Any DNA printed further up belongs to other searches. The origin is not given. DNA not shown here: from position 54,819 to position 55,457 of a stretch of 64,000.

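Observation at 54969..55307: Repeat-encoded His/Ser peptide: 9-bp tandem DNA repeats, a Gly5 linker and a C-terminal GRGGGWC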

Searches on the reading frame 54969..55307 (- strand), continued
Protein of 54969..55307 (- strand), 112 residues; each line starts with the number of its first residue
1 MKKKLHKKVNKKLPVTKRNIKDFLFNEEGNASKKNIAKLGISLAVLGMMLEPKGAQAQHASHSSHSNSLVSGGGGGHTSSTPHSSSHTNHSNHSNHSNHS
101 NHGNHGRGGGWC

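Call 44: search_protein_families(library=ncbifam, proteins=[P0043, P0047, P0012, P0096, P0134, P0137, P0149, P0152, P0145, P0164], max_evalue=0.01)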
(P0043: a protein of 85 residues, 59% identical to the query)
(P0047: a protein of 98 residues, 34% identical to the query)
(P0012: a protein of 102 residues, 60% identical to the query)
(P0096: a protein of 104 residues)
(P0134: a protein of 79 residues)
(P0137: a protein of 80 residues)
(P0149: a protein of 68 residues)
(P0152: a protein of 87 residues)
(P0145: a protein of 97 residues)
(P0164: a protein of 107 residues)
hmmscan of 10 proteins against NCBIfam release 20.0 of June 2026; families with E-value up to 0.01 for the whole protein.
P0043 (85 aa): 2 families
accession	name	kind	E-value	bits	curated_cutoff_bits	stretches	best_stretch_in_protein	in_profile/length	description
NF038309.1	HisXaaSer_A3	equivalog_domain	1.1e-15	57.2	65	1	6-80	2-74/81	His-Xaa-Ser repeat protein HxsA3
NF038313.3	HisXaaSer_A4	exception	3.1e-07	31.2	55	1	5-79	1-69/93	His-Xaa-Ser repeat protein HxsA4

P0047 (98 aa): 2 families
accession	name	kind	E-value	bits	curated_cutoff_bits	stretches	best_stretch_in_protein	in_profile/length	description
NF038309.1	HisXaaSer_A3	equivalog_domain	1.4e-10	40.8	65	2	9-47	2-40/81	His-Xaa-Ser repeat protein HxsA3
NF038313.3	HisXaaSer_A4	exception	2.7e-10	41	55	1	9-96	2-83/93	His-Xaa-Ser repeat protein HxsA4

P0012 (102 aa): 2 families
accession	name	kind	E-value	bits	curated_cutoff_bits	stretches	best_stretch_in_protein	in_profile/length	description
NF038309.1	HisXaaSer_A3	equivalog_domain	5e-16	58.3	65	1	12-91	2-79/81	His-Xaa-Ser repeat protein HxsA3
NF038313.3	HisXaaSer_A4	exception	1.2e-07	32.5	55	1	11-97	1-84/93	His-Xaa-Ser repeat protein HxsA4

P0096 (104 aa): 2 families
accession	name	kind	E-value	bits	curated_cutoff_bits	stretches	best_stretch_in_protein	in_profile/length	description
NF038309.1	HisXaaSer_A3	equivalog_domain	1.7e-14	53.4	65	1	11-95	2-79/81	His-Xaa-Ser repeat protein HxsA3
NF038313.3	HisXaaSer_A4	exception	9.3e-06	26.4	55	1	10-101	1-90/93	His-Xaa-Ser repeat protein HxsA4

P0134 (79 aa): 1 family
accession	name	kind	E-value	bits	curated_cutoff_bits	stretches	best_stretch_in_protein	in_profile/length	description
NF038309.1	HisXaaSer_A3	equivalog_domain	4.7e-09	35.9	65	1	11-56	1-46/81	His-Xaa-Ser repeat protein HxsA3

P0137 (80 aa): 1 family
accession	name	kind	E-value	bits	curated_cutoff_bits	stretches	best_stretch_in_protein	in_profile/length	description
NF038309.1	HisXaaSer_A3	equivalog_domain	6.3e-08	32.3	65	1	10-48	2-40/81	His-Xaa-Ser repeat protein HxsA3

P0149 (68 aa): 2 families
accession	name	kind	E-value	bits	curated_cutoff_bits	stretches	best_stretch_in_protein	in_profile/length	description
NF038309.1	HisXaaSer_A3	equivalog_domain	4e-09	36.2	65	1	6-67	1-55/81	His-Xaa-Ser repeat protein HxsA3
NF038313.3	HisXaaSer_A4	exception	0.0047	17.8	55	1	6-67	1-65/93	His-Xaa-Ser repeat protein HxsA4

P0152 (87 aa): 2 families
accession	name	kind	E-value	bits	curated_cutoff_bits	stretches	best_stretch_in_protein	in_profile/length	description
NF038309.1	HisXaaSer_A3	equivalog_domain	3.3e-16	58.9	65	1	5-84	2-79/81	His-Xaa-Ser repeat protein HxsA3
NF038313.3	HisXaaSer_A4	exception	1.4e-10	41.9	55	1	5-87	2-93/93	His-Xaa-Ser repeat protein HxsA4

P0145 (97 aa): 3 families
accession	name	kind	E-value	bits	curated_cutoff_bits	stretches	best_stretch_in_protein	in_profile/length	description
NF038313.3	HisXaaSer_A4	exception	3.2e-19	69.6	55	1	10-96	1-89/93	His-Xaa-Ser repeat protein HxsA4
NF038309.1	HisXaaSer_A3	equivalog_domain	7.9e-16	57.6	65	1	11-95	2-80/81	His-Xaa-Ser repeat protein HxsA3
NF038296.1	HisXaaSer_A2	equivalog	2.6e-06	28.4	48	1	36-84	46-94/96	His-Xaa-Ser repeat protein HxsA2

P0164 (107 aa): 2 families
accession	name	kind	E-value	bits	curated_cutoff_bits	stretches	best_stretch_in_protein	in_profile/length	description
NF038313.3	HisXaaSer_A4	exception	6.5e-20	71.8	55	1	9-104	1-90/93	His-Xaa-Ser repeat protein HxsA4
NF038309.1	HisXaaSer_A3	equivalog_domain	1.8e-11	43.6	65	1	10-93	2-80/81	His-Xaa-Ser repeat protein HxsA3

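Call 45: find_encoding_contigs(protein=P0023, flank=8000, max_places=1)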
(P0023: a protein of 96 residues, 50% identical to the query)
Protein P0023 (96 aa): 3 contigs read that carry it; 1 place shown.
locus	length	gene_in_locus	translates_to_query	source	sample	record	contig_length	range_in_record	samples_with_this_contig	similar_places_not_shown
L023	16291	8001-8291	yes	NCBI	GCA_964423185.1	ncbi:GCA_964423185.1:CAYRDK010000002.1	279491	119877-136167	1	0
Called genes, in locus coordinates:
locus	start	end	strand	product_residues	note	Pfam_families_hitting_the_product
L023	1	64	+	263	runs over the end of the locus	PF13181:TPR_8 (faint), PF13424:TPR_12 (faint), PF13432:TPR_16 (weak), PF13414:TPR_11 (weak), PF00515:TPR_1, PF07719:TPR_2 (weak), PF06347:SH3_4 (weak), PF08239:SH3_3 (weak)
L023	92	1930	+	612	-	PF02446:Glyco_hydro_77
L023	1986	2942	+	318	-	-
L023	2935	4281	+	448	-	PF04932:Wzy_C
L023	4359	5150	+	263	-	-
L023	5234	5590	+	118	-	PF27806:HxsD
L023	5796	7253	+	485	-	PF13353:Fer4_12, PF04055:Radical_SAM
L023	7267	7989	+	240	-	-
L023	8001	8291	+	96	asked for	-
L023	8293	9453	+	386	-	PF13353:Fer4_12 (weak), PF04055:Radical_SAM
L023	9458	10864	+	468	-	PF04055:Radical_SAM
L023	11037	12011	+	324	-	PF04055:Radical_SAM (weak)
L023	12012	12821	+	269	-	-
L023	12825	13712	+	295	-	PF04055:Radical_SAM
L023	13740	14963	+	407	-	PF01075:Glyco_transf_9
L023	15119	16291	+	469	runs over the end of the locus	-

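Call 46: find_encoding_contigs(protein=P0019, flank=8000, max_places=1)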
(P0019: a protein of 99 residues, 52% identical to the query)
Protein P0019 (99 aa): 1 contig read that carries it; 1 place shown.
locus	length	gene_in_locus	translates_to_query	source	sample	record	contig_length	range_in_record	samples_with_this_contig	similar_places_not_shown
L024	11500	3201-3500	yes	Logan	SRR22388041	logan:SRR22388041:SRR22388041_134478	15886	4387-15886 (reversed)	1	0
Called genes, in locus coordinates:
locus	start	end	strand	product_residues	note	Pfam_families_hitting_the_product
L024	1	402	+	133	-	?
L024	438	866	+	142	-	PF27806:HxsD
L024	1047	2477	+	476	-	PF13353:Fer4_12, PF04055:Radical_SAM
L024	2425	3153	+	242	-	-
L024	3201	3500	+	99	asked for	-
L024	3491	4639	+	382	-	PF04055:Radical_SAM, PF13353:Fer4_12 (weak)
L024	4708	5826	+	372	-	PF04055:Radical_SAM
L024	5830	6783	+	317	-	PF01136:Peptidase_U32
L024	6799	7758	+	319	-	-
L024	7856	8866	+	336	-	PF04055:Radical_SAM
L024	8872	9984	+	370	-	PF00348:polyprenyl_synt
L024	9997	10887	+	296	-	-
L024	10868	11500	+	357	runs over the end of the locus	PF04055:Radical_SAM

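Call 47: find_encoding_contigs(protein=P0043, flank=8000, max_places=1)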
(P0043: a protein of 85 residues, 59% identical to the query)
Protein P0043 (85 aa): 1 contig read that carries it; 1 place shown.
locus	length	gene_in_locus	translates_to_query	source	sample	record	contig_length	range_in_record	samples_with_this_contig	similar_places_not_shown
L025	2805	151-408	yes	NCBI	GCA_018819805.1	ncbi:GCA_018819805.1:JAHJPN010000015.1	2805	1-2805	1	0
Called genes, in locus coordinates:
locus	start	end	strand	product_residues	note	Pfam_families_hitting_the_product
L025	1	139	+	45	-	?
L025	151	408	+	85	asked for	-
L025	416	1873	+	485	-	PF13353:Fer4_12 (weak), PF04055:Radical_SAM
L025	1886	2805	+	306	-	PF04055:Radical_SAM, PF13353:Fer4_12 (weak)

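Call 48: find_encoding_contigs(protein=window:54969-55307:-, flank=3000, max_places=6)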
Protein window:54969-55307:- (112 aa): 6 contigs read that carry it; 2 places shown.
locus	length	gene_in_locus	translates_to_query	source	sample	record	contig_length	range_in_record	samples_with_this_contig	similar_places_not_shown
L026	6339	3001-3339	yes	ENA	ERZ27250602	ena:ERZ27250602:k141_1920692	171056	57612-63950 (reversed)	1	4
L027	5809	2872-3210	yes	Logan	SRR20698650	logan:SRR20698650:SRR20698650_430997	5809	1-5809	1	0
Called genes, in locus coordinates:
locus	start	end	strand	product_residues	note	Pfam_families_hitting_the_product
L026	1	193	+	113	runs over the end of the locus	-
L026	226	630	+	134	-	PF27806:HxsD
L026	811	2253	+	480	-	PF13353:Fer4_12, PF04055:Radical_SAM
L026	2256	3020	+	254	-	-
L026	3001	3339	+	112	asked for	-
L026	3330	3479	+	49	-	PF04055:Radical_SAM (weak)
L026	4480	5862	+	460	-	PF04055:Radical_SAM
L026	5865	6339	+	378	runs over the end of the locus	PF04055:Radical_SAM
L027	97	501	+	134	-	PF27806:HxsD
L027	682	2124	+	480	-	PF13353:Fer4_12, PF04055:Radical_SAM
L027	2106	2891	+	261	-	-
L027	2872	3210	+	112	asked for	-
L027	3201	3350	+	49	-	PF04055:Radical_SAM (weak)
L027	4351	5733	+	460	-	PF04055:Radical_SAM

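Call 53: list_cluster_members(proteins=[window:54969-55307:-])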
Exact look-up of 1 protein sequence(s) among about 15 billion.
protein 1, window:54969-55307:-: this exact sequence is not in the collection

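Call 64: predict_structure(alignment_id=A1)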
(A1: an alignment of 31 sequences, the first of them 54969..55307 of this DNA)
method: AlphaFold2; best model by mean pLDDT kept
length: 112 residues; sequences in the alignment: 31
mean_pLDDT: 58.3   pTM: 0.25
mean pLDDT of the five models: 58.3, 57.5, 57.1, 56.6, 56.0
residues with pLDDT >= 90: 0; 70-90: 25; 50-70: 51; < 50: 36
segments of 3 or more residues with pLDDT < 50: 56-78, 80-82, 103-106
pLDDT, mean of each block of 10 residues (from residue 1): 56 69 65 76 80 51 44 44 52 54 50 61
secondary structure, 60 per line:
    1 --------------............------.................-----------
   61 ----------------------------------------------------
elements in order: H15-26 H33-49

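Call 70: find_encoding_contigs(protein=P0018, flank=7000, max_places=1)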
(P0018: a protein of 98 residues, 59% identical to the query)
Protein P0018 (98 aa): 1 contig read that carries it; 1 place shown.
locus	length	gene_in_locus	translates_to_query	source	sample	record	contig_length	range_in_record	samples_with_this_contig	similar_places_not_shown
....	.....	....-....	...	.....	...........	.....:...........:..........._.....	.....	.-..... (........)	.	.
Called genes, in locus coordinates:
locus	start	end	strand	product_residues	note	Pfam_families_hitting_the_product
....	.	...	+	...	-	?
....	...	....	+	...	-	-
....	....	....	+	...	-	-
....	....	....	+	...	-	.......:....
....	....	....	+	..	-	-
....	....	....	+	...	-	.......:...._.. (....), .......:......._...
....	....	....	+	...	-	-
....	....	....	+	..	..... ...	-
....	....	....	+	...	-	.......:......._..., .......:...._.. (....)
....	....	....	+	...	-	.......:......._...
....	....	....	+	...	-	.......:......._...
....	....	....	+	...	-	-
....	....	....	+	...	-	-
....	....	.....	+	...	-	-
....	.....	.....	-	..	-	?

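Call 71: find_encoding_contigs(protein=P0065, flank=8000, max_places=1)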
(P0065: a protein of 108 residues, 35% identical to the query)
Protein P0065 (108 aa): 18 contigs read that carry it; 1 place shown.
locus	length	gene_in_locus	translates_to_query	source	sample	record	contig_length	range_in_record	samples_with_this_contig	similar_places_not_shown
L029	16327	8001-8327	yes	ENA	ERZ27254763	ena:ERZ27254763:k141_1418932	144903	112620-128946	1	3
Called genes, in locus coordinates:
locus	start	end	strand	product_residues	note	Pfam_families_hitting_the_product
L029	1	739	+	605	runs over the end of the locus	PF07953:Toxin_R_bind_N (faint), PF13385:Laminin_G_3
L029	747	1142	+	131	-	-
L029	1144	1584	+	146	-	PF01951:Archease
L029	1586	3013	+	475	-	PF01139:RtcB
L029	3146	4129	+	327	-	-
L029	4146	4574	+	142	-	PF07719:TPR_2 (faint), PF13431:TPR_17 (faint)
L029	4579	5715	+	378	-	-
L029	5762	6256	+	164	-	PF27806:HxsD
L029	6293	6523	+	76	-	-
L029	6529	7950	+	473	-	PF13353:Fer4_12, PF04055:Radical_SAM, PF13186:SPASM (weak)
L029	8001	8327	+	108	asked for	-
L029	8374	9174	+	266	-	-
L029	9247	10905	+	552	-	PF04055:Radical_SAM, PF13489:Methyltransf_23, PF13847:Methyltransf_31, PF08241:Methyltransf_11, PF08242:Methyltransf_12 (weak), PF13649:Methyltransf_25 (weak)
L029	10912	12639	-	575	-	PF04055:Radical_SAM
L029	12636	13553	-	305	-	PF04055:Radical_SAM, PF13353:Fer4_12 (weak)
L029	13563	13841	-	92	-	-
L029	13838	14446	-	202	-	PF13353:Fer4_12 (weak), PF04055:Radical_SAM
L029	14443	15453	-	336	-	PF04055:Radical_SAM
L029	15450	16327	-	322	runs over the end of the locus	PF04055:Radical_SAM, PF13353:Fer4_12 (weak)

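Call 76: find_encoding_contigs(protein=window:54969-55307:-, flank=1600, max_places=10)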
Protein window:54969-55307:- (112 aa): 6 contigs read that carry it; 2 places shown.
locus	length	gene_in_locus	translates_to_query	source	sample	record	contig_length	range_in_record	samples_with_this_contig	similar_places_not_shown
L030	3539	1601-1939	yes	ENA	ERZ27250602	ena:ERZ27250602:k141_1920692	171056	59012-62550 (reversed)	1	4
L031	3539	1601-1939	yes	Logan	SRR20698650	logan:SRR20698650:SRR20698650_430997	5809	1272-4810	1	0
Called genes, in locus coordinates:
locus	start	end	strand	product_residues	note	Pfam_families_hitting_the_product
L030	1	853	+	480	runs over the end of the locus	PF13353:Fer4_12, PF04055:Radical_SAM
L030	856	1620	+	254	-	-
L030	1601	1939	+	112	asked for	-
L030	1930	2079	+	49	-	PF04055:Radical_SAM (weak)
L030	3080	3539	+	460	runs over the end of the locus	PF04055:Radical_SAM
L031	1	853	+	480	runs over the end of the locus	PF13353:Fer4_12, PF04055:Radical_SAM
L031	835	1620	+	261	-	-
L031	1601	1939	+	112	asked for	-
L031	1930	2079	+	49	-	PF04055:Radical_SAM (weak)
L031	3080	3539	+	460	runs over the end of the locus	PF04055:Radical_SAM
